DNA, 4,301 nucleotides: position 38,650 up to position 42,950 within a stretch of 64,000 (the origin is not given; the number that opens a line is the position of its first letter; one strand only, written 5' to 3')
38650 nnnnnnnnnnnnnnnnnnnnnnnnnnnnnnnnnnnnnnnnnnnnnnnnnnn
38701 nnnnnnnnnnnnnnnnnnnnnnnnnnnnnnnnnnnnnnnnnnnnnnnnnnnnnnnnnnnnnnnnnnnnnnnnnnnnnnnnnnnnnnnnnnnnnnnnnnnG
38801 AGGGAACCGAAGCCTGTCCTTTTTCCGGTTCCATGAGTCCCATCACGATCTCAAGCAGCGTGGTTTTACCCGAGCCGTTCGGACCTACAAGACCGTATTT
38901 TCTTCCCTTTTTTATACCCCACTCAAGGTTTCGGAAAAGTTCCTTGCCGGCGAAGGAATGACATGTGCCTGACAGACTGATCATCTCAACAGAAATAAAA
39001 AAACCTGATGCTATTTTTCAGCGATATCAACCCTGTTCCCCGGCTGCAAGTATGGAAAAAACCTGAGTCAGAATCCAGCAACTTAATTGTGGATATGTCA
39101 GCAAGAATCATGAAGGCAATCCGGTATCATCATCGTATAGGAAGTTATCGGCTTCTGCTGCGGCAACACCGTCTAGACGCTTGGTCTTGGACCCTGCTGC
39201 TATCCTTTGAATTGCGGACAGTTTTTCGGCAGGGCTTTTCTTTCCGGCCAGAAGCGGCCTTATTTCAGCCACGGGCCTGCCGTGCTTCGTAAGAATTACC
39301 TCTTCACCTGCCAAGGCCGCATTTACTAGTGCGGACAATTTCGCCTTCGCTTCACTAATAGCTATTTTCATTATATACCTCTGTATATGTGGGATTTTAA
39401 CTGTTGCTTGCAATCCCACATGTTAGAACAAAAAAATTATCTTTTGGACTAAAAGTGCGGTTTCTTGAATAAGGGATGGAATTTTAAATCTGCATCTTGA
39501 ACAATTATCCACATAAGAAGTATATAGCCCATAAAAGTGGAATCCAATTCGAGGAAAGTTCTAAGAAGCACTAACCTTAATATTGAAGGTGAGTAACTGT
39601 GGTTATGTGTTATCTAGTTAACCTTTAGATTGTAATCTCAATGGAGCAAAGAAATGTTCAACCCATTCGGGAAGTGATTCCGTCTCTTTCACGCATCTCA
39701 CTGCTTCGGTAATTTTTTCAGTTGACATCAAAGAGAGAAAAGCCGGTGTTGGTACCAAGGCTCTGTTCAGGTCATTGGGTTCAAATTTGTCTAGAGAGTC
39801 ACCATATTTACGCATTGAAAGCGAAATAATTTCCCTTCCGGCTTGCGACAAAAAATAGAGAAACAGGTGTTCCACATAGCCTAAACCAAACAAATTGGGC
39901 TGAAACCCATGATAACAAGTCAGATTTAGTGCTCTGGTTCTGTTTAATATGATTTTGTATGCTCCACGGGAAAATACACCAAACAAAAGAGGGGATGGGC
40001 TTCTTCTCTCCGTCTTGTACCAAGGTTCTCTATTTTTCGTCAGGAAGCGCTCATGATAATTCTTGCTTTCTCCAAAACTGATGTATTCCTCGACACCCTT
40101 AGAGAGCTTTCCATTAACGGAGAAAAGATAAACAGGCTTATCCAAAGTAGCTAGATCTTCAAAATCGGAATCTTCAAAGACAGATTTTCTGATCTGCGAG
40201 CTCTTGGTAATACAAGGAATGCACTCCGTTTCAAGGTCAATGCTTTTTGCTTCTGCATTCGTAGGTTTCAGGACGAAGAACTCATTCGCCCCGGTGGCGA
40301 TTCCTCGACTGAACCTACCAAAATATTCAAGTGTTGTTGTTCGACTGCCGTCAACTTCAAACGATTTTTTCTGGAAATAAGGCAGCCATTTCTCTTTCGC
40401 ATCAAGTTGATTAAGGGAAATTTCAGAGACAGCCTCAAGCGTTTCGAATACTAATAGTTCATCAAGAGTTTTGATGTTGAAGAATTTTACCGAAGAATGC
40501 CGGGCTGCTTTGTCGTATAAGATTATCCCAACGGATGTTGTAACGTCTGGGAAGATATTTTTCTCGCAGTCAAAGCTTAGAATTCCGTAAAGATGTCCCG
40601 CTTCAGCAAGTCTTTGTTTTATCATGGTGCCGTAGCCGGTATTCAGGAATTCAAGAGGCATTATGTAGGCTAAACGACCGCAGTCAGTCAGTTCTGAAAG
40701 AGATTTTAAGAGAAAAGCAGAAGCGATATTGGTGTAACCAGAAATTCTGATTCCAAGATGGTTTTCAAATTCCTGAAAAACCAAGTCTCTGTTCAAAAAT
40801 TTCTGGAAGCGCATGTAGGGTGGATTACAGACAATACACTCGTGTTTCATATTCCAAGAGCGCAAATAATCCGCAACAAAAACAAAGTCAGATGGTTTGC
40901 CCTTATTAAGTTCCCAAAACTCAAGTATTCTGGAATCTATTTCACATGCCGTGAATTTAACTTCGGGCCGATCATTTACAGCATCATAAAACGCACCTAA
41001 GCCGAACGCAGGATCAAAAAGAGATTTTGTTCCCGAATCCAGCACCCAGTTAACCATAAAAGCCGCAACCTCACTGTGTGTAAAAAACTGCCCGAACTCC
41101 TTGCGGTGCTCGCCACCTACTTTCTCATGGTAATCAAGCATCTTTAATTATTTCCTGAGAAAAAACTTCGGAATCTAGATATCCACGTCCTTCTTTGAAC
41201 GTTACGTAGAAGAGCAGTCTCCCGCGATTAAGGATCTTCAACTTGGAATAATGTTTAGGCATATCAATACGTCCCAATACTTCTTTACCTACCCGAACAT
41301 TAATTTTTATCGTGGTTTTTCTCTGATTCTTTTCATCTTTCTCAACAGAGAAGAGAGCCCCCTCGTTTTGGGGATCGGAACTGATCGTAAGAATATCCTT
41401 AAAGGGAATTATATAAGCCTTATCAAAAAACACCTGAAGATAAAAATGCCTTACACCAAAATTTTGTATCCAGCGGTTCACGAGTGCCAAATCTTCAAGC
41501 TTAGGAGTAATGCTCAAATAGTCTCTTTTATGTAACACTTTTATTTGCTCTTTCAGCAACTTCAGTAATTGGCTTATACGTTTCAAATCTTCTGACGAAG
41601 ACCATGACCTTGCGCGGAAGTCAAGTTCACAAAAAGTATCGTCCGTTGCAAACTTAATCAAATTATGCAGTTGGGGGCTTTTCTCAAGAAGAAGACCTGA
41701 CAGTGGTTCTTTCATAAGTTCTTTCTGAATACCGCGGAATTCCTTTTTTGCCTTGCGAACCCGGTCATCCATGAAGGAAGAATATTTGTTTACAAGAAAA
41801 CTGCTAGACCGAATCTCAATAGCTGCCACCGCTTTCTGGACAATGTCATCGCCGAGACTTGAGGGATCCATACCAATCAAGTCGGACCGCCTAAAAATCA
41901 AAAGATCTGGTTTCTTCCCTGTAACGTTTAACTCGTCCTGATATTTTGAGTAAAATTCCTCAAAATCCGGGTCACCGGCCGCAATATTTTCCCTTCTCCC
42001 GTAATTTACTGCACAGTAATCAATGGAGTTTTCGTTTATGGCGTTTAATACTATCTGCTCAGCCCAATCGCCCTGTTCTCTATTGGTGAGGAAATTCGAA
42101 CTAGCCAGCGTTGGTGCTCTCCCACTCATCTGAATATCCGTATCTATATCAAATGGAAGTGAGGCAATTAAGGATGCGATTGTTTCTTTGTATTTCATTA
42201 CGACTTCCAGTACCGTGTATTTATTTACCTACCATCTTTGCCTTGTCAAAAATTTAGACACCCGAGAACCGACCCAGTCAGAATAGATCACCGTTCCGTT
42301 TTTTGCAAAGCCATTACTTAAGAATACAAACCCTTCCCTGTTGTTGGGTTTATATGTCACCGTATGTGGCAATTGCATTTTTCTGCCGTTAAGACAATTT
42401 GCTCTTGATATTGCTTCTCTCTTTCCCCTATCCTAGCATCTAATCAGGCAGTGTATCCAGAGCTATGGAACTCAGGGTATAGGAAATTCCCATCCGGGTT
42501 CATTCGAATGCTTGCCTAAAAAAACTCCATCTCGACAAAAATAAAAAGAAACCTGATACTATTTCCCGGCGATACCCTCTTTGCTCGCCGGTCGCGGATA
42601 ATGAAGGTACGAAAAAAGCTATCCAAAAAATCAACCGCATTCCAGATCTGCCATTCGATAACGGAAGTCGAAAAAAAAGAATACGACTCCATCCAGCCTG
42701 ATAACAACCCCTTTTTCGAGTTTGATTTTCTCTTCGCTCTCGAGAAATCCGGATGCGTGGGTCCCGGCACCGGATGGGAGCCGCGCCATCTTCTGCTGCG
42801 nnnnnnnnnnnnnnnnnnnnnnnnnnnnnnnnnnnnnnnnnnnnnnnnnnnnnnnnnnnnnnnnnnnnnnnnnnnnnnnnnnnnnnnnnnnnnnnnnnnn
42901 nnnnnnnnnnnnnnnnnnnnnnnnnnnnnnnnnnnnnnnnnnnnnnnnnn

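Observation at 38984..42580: Low-GC restriction-modification island plus Phd-like gene, bounded by ~50-bp direct repeats, inserted between the divergent ABC-F and GNAT genes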

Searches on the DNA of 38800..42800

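Call 66: search_rna_families(source=window, start=38800, end=42800, threshold=evalue, max_evalue=1)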
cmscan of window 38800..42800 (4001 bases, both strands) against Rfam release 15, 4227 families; matches with E-value up to 1: 0.
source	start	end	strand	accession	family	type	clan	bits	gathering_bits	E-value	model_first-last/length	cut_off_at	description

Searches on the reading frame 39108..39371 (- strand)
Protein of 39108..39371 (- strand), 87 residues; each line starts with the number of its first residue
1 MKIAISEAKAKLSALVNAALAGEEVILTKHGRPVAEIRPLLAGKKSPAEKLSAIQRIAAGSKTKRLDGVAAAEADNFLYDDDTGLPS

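Call 6: search_protein_families(library=pfam, proteins=[window:39108-39371:-], max_evalue=0.01)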
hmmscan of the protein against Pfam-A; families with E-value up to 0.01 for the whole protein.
window:39108-39371:- (87 aa): 1 family
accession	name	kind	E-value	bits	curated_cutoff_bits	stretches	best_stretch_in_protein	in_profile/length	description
PF02604.26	PhdYeFM_antitox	-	1.4e-09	38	29.8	1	3-40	4-42/74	Antitoxin Phd_YefM, type II toxin-antitoxin system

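Call 31: search_protein_families(library=ncbifam, proteins=[window:39108-39371:-], max_evalue=0.001)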
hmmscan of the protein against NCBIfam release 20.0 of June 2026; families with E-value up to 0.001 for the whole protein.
window:39108-39371:- (87 aa): 1 family
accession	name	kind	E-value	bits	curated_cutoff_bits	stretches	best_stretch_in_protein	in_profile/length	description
TIGR01552.1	phd_fam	subfamily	3.2e-09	36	20.8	1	2-36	1-35/53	type II toxin-antitoxin system prevent-host-death family antitoxin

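Call 33: find_homologous_proteins(query=window:39108-39371:-)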
Query window:39108-39371:- (87 aa): 116 proteins with E <= 0.001 among 193 candidates.
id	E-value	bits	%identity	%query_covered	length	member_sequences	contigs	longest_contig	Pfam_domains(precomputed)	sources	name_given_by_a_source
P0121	6.0e-45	168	98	100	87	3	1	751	PF02604.27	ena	-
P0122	1.6e-41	157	94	100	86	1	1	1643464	PF02604.27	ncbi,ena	-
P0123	1.2e-40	154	93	100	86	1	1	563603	PF02604.27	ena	-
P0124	1.7e-40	154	92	100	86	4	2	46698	PF02604.27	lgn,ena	-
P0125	2.0e-40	154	90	100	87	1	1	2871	PF02604.27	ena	-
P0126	1.1e-39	151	91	100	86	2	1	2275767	PF02604.27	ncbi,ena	-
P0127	7.6e-38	145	86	100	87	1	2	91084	PF02604.27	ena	-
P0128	2.3e-37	144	89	100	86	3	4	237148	PF02604.27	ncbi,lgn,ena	-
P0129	6.8e-37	142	84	100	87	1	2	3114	PF02604.27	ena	-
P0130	9.8e-37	142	87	100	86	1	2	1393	PF02604.27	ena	-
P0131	3.8e-36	140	85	100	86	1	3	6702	PF02604.27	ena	-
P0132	7.4e-36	139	85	100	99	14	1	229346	PF02604.27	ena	-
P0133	2.6e-35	137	84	100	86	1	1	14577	PF02604.27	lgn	-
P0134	3.2e-35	137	84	100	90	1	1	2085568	PF02604.27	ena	-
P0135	5.0e-35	136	82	100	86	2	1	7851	PF02604.27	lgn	-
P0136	1.9e-34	135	83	100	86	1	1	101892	PF02604.27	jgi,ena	-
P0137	2.5e-34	134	83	100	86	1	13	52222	PF02604.27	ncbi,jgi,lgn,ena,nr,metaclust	ncbi:MAG: type II toxin-antitoxin system prevent-host-death family antitoxin [Candidatus Dadabacteri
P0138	3.6e-34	134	80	100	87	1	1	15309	PF02604.27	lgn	-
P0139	6.8e-34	133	84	100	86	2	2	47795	PF02604.27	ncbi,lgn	-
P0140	7.5e-34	133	83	100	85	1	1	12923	PF02604.27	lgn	-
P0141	1.3e-33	132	80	100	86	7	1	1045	PF02604.27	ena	-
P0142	3.6e-33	131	80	100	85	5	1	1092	PF02604.27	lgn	-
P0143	5.9e-33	130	80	100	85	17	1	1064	PF02604.27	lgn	-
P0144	3.7e-32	127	82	100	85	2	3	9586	PF02604.27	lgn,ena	-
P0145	3.8e-32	127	79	100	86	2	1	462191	PF02604.27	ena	-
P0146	4.0e-32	127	81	99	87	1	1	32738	PF02604.27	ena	-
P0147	1.0e-31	126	78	100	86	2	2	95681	PF02604.27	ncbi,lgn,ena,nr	ncbi:MAG: type II toxin-antitoxin system prevent-host-death family antitoxin [Candidatus Dadabacteri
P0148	1.8e-31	125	78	100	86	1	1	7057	PF02604.27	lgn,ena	-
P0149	3.4e-31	124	78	100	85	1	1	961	PF02604.27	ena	-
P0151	5.9e-31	123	78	100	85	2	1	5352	PF02604.27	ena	-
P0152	1.8e-30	122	77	100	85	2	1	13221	PF02604.27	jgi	-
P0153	3.2e-30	121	75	100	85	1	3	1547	PF02604.27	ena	-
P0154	7.4e-30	120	72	100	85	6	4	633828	PF02604.27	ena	-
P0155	1.6e-29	119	76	100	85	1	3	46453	PF02604.27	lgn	-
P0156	1.7e-29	119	72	100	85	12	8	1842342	PF02604.27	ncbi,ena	-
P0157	2.9e-29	118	74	100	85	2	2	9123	PF02604.27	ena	-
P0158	1.9e-28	116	72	100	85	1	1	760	PF02604.27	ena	-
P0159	2.1e-28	115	73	99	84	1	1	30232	PF02604.27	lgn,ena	-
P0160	1.4e-27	113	71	100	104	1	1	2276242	PF02604.27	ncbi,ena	-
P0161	3.9e-27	111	71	99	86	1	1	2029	PF02604.27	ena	-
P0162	6.1e-27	111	69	99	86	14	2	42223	PF02604.27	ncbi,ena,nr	ncbi:MAG: type II toxin-antitoxin system prevent-host-death family antitoxin [Candidatus Dadabacteri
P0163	8.7e-27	110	69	100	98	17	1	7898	PF02604.27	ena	-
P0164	3.3e-26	108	71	99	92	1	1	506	PF02604.27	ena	-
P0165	5.1e-26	108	68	100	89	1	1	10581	PF02604.27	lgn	-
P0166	8.1e-26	107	70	99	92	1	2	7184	PF02604.27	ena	-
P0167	1.5e-25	106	75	89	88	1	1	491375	PF02604.27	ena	-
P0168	1.7e-25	106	68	100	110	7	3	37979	PF02604.27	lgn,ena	-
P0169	4.4e-25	105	71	100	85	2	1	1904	PF02604.27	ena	-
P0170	4.9e-25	105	67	100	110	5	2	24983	PF02604.27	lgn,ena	-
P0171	9.1e-25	104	67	100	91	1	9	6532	PF02604.27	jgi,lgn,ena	-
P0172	5.5e-24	101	68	99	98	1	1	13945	PF02604.27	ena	-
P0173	6.5e-24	101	66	100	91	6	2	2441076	PF02604.27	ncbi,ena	-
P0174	1.3e-22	97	66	100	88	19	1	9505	PF02604.27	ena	-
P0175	5.5e-22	95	62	100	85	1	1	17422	PF02604.27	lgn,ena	-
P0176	7.8e-22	95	66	100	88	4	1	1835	PF02604.27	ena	-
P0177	9.0e-22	94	65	100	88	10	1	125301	PF02604.27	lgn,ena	-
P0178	3.0e-21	93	61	100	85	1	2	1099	PF02604.27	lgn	-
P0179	6.0e-21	92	64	100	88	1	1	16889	PF02604.27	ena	-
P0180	2.6e-20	90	60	100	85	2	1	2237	PF02604.27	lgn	-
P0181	8.4e-20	88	60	98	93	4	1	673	PF02604.27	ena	-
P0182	5.7e-18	82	58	99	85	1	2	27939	PF02604.27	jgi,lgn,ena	-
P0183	3.3e-17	80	82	64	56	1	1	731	PF02604.27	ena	-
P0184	1.2e-14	72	52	99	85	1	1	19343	PF02604.27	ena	-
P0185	2.9e-12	64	47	100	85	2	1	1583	PF02604.27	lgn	-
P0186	1.3e-9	56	44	100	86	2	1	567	PF02604.27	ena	-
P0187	8.7e-9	53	45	100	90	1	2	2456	PF02604.27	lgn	-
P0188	9.2e-9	53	43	99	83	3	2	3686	PF02604.27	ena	-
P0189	2.2e-6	46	55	61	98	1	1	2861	PF02604.27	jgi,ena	-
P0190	1.1e-5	43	48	71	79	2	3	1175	PF02604.27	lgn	-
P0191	1.3e-5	43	55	61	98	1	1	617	PF02604.27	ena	-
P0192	2.0e-5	43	49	61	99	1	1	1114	PF02604.27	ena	-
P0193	2.1e-5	42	50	71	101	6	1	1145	PF02604.27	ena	-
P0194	2.4e-5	42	50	61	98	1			PF02604.27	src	-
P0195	2.4e-5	42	47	84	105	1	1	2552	PF02604.27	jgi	jgi:prevent-host-death family protein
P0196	2.5e-5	42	62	54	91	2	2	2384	PF02604.27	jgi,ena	-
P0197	3.2e-5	42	49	63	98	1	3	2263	PF02604.27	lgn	-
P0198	3.8e-5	42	54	55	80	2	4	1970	PF02604.27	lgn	-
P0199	4.4e-5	41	48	74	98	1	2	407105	PF02604.27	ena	-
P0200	4.4e-5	41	51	61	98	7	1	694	PF02604.27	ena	-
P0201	4.8e-5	41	51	61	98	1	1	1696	PF02604.27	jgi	jgi:prevent-host-death family protein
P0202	5.2e-5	41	45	71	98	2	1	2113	PF02604.27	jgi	jgi:prevent-host-death family protein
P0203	5.4e-5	41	49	61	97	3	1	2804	PF02604.27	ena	-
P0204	5.5e-5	41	51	61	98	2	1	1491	PF02604.27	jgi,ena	-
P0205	6.0e-5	41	53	67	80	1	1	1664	PF02604.27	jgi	jgi:prevent-host-death family protein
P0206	6.3e-5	41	51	61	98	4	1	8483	PF02604.27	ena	-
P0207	6.5e-5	41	55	46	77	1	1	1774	PF02604.27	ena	-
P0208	7.1e-5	41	53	61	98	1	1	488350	PF02604.27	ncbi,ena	-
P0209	9.4e-5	40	48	75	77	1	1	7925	PF02604.27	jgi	jgi:prevent-host-death family protein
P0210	1.4e-4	40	39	86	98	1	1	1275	PF02604.27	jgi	jgi:prevent-host-death family protein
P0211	1.4e-4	40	45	71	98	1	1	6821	PF02604.27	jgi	jgi:prevent-host-death family protein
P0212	1.4e-4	40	45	71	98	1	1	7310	PF02604.27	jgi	jgi:prevent-host-death family protein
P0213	1.5e-4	40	49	61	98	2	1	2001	PF02604.27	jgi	jgi:prevent-host-death family protein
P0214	1.6e-4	40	47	71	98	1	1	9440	PF02604.27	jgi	jgi:prevent-host-death family protein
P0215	1.8e-4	39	48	70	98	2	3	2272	PF02604.27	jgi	jgi:prevent-host-death family protein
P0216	1.9e-4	39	51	61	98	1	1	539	PF02604.27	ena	-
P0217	2.0e-4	39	49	66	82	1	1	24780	PF02604.27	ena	-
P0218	2.0e-4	39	61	47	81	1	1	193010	PF02604.27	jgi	jgi:prevent-host-death family protein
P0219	2.2e-4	39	51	61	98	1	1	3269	PF02604.27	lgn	-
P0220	2.4e-4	39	48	70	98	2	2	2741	PF02604.27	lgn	-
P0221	2.5e-4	39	51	61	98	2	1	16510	PF02604.27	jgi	jgi:prevent-host-death family protein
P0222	2.8e-4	39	45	71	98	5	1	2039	PF02604.27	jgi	jgi:prevent-host-death family protein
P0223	3.3e-4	39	49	74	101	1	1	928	PF02604.27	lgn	-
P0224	3.5e-4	39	45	71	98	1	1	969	PF02604.27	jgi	-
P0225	3.5e-4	39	51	61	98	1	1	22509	PF02604.27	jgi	jgi:prevent-host-death family protein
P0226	3.6e-4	38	60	52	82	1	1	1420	PF02604.27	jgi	jgi:prevent-host-death family protein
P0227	3.9e-4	38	53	52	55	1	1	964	PF02604.27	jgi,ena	jgi:prevent-host-death family protein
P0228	4.3e-4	38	47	71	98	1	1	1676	PF02604.27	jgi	jgi:prevent-host-death family protein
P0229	4.8e-4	38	40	83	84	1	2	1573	PF02604.27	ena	-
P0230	5.1e-4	38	53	41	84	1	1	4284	PF02604.27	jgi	jgi:prevent-host-death family protein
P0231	5.3e-4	38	58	46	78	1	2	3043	PF02604.27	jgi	jgi:prevent-host-death family protein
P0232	6.2e-4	38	51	61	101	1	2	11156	PF02604.27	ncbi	-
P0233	7.0e-4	38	46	61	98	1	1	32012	PF02604.27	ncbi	-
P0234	8.0e-4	37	51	47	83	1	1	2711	PF02604.27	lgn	-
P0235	8.5e-4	37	51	61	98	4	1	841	PF02604.27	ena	-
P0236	9.8e-4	37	58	49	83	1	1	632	PF02604.27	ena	-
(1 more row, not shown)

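Call 34: find_encoding_contigs(protein=P0121, flank=3000, max_places=4)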
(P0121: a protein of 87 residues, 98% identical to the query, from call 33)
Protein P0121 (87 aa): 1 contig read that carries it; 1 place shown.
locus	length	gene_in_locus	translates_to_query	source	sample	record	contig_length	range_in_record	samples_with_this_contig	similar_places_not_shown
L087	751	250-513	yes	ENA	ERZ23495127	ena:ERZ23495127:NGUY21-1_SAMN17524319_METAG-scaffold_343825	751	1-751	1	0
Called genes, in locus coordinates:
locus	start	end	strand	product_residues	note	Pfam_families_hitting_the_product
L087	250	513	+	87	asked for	PF02604:PhdYeFM_antitox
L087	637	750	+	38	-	?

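Call 35: find_encoding_contigs(protein=P0125, flank=3000, max_places=4)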
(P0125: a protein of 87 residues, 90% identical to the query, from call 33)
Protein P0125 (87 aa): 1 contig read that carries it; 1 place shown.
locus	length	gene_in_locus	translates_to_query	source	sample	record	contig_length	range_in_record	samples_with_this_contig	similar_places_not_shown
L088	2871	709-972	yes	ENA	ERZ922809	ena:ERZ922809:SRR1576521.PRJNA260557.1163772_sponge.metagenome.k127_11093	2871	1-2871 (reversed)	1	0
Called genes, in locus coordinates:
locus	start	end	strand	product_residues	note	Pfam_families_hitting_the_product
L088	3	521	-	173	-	?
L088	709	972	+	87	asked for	PF02604:PhdYeFM_antitox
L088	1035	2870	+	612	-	?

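Call 67: search_protein_families(library=padloc, proteins=[window:39108-39371:-], max_evalue=0.001)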
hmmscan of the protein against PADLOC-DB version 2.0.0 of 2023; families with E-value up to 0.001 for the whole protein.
window:39108-39371:- (87 aa): 0 families
